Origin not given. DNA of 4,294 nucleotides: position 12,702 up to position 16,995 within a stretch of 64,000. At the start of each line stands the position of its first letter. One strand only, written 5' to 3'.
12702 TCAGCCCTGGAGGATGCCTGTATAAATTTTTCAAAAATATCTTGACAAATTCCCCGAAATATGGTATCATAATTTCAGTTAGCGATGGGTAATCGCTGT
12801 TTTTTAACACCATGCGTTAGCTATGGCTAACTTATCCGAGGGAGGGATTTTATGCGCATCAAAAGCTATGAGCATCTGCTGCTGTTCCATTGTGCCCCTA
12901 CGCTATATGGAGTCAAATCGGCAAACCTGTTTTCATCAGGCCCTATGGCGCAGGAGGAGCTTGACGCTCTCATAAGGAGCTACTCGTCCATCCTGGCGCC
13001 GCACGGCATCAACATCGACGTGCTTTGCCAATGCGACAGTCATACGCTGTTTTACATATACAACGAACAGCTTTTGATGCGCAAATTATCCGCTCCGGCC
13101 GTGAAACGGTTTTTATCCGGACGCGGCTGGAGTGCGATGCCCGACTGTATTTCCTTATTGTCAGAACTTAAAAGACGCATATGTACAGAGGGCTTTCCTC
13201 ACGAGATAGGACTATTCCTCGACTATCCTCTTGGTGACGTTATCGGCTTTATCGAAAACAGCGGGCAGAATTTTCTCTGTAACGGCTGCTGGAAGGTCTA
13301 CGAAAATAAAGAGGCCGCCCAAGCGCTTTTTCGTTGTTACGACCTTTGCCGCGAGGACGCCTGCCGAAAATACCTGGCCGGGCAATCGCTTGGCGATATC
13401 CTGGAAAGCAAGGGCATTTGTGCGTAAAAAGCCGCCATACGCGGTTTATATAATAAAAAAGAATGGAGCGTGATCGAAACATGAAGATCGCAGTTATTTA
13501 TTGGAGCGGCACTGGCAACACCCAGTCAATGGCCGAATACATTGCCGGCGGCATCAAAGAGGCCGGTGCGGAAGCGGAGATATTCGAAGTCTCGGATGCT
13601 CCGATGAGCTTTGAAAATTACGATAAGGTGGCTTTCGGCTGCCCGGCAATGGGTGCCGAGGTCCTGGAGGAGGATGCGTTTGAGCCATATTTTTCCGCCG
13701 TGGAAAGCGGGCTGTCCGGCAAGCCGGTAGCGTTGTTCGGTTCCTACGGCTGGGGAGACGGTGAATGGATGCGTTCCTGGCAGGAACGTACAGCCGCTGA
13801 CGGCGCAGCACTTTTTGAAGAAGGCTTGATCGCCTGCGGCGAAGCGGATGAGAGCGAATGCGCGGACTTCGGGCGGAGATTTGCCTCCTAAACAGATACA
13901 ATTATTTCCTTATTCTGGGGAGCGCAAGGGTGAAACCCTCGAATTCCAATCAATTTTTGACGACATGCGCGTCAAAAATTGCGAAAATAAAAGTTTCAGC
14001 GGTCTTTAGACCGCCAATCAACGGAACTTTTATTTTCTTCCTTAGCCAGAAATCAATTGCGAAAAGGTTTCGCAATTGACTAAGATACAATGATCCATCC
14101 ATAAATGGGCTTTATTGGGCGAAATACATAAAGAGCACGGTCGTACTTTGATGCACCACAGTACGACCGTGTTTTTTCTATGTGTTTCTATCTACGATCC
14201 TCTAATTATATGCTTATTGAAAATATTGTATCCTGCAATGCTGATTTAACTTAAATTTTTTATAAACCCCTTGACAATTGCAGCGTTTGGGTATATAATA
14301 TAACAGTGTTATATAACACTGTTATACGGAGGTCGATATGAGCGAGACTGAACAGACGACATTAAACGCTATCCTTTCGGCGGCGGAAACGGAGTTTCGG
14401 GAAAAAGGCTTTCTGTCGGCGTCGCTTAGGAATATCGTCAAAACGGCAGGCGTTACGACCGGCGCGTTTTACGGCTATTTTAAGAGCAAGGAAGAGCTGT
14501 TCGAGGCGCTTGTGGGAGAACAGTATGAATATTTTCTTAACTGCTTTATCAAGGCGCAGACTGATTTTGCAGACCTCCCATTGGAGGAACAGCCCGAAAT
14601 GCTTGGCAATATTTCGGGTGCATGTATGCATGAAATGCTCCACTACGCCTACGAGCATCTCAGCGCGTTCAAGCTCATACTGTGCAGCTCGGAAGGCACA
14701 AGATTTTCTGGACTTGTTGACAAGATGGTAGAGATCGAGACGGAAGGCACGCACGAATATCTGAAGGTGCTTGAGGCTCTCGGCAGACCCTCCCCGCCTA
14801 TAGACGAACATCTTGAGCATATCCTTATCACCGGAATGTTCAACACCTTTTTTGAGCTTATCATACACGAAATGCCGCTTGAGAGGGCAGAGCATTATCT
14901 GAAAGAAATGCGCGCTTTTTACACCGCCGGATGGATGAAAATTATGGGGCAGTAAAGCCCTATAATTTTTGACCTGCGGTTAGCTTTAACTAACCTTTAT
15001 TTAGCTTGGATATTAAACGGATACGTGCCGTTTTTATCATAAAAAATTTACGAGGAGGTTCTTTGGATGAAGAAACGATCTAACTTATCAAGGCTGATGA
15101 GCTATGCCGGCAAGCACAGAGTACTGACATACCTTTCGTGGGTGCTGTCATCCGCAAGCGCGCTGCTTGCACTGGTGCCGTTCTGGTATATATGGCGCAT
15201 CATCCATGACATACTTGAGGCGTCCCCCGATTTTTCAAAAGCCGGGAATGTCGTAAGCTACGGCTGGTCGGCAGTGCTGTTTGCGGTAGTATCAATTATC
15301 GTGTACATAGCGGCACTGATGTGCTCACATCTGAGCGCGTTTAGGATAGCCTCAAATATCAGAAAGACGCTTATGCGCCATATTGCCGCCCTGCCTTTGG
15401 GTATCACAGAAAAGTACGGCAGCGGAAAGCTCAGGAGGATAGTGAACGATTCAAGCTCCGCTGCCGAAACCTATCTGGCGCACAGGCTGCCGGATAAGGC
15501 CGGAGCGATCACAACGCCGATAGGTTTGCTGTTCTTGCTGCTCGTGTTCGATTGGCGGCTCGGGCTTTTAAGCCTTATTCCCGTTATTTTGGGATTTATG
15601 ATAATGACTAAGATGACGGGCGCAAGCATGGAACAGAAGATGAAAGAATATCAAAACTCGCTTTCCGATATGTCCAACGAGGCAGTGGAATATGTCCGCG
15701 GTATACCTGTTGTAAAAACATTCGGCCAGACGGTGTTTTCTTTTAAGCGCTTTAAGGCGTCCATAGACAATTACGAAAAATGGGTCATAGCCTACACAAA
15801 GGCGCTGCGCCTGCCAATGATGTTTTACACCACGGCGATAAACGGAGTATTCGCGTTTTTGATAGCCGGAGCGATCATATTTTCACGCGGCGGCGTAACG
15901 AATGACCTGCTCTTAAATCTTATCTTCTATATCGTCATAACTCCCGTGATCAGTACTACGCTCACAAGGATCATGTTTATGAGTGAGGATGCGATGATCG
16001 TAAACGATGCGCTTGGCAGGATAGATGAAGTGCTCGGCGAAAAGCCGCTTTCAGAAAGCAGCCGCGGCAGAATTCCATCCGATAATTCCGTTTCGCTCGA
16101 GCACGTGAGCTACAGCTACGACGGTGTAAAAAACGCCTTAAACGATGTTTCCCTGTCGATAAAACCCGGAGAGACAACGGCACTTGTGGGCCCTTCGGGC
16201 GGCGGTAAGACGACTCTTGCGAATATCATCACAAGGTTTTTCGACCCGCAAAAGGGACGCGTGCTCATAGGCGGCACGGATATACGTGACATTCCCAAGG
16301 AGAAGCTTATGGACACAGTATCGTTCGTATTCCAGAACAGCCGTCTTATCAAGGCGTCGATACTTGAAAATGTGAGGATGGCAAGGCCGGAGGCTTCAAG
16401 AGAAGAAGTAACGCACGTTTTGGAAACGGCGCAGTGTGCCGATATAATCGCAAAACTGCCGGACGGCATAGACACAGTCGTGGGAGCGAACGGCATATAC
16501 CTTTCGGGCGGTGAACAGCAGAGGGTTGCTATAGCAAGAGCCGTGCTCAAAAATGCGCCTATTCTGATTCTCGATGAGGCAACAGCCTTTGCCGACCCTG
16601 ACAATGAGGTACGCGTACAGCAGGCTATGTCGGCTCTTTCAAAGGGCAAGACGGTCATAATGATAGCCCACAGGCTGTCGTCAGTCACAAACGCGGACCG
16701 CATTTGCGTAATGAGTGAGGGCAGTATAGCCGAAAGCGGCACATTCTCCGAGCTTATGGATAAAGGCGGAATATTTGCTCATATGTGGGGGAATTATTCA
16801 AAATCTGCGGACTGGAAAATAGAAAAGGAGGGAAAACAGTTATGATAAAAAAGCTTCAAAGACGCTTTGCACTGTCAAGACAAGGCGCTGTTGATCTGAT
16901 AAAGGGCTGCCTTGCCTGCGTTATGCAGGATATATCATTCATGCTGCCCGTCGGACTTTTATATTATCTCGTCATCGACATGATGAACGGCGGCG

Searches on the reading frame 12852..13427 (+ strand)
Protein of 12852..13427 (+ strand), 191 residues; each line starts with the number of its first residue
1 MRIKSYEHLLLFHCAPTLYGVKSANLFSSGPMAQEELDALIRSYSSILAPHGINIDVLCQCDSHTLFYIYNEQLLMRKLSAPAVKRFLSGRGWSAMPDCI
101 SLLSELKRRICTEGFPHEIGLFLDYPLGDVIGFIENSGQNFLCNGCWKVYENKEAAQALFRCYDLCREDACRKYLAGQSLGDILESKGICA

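Call 14: search_protein_families(library=pfam, proteins=[window:12852-13427:+])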
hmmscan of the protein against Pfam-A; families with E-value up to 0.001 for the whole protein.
window:12852-13427:+ (191 aa): 1 family
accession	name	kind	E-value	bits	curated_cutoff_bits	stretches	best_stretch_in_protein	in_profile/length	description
PF12672.12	DUF3793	-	3.2e-53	180.5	25.1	1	10-183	1-166/167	Protein of unknown function (DUF3793)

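Call 67: find_encoding_contigs(protein=window:12852-13427:+, flank=2500, max_places=10)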
Protein window:12852-13427:+ (191 aa): 2 contigs read that carry it; 1 place shown.
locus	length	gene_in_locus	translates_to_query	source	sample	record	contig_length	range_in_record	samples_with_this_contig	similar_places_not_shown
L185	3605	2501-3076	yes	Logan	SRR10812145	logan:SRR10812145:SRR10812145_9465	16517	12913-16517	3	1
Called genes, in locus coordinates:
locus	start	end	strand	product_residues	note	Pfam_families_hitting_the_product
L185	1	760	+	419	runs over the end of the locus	PF06689:zf-C4_ClpX, PF07724:AAA_2, PF13401:AAA_22 (faint), PF00004:AAA, PF07728:AAA_5 (weak), PF10431:ClpB_D2-small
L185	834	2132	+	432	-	PF00278:Orn_DAP_Arg_deC, PF02784:Orn_Arg_deC_N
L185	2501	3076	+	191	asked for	PF12672:DUF3793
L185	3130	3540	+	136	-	PF00258:Flavodoxin_1, PF03358:FMN_red (faint), PF12641:Flavodoxin_3 (weak), PF12724:Flavodoxin_5 (weak)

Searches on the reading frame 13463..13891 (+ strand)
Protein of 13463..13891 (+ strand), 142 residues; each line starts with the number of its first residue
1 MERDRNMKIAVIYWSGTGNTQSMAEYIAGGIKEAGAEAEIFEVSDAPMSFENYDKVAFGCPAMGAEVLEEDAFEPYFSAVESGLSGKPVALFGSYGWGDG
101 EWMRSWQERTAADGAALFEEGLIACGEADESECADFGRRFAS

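Call 14: search_protein_families(library=pfam, proteins=[window:13463-13891:+])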
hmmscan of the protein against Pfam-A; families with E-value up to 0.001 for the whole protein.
window:13463-13891:+ (142 aa): 4 families
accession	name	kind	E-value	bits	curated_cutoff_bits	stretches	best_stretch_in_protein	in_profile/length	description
PF00258.30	Flavodoxin_1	-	6.9e-17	62.4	25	1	11-131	1-137/143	Flavodoxin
PF12724.12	Flavodoxin_5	-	9.6e-07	29.6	27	1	11-92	2-81/145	Flavodoxin domain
PF12641.12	Flavodoxin_3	-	1.3e-05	25.5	27.5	1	10-101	1-84/160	Flavodoxin domain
PF03358.20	FMN_red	-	2.7e-05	24.2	24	1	7-53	1-51/152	NADPH-dependent FMN reductase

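Call 62: find_encoding_contigs(protein=window:13463-13891:+, flank=2500, max_places=10)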
Protein window:13463-13891:+ (142 aa): no gene with exactly this product is on record in the collection.

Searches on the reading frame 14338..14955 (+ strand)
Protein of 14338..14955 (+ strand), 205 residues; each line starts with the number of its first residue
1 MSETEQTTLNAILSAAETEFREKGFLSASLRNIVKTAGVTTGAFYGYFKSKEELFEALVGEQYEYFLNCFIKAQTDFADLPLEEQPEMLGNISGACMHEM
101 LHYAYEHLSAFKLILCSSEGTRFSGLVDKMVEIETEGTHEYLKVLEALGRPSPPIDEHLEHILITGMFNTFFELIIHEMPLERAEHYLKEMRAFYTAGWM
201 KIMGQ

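Call 14: search_protein_families(library=pfam, proteins=[window:14338-14955:+])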
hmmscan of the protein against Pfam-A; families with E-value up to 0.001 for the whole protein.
window:14338-14955:+ (205 aa): 1 family
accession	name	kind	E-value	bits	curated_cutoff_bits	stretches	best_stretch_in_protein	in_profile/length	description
PF00440.29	TetR_N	-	1.6e-16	60.2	24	1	12-58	1-47/47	Bacterial regulatory proteins, tetR family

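Call 66: find_encoding_contigs(protein=window:14338-14955:+, flank=2000, max_places=10)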
Protein window:14338-14955:+ (205 aa): no gene with exactly this product is on record in the collection.

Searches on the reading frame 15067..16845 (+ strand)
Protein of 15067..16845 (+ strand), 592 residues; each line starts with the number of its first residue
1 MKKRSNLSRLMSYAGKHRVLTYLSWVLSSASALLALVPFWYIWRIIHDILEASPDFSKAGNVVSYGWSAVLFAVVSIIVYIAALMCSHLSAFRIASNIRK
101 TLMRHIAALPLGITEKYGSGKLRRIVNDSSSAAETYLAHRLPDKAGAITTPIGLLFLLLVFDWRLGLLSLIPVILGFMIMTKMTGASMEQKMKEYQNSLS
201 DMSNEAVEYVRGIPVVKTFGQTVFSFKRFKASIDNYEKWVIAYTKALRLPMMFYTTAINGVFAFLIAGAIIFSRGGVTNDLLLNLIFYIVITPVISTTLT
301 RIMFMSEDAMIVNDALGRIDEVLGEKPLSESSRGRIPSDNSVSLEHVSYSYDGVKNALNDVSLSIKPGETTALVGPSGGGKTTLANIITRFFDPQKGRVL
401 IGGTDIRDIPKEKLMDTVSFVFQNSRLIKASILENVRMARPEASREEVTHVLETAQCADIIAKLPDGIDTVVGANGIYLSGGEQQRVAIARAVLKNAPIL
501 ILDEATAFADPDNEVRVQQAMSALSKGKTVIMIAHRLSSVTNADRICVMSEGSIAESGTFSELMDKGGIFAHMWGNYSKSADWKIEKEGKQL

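Call 69: search_protein_families(library=pfam, proteins=[window:15067-16845:+], max_evalue=0.00001)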
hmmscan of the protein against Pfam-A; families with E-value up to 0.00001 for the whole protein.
window:15067-16845:+ (592 aa): 3 families
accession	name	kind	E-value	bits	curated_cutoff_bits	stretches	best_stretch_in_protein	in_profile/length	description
PF00005.33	ABC_tran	-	2e-34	119.6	25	1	358-507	1-137/137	ABC transporter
PF00664.28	ABC_membrane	-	9.3e-20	71.9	28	1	30-293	10-273/274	ABC transporter transmembrane region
PF02463.25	SMC_N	-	4.6e-08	33.2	40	1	355-549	11-211/220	RecF/RecN/SMC N terminal domain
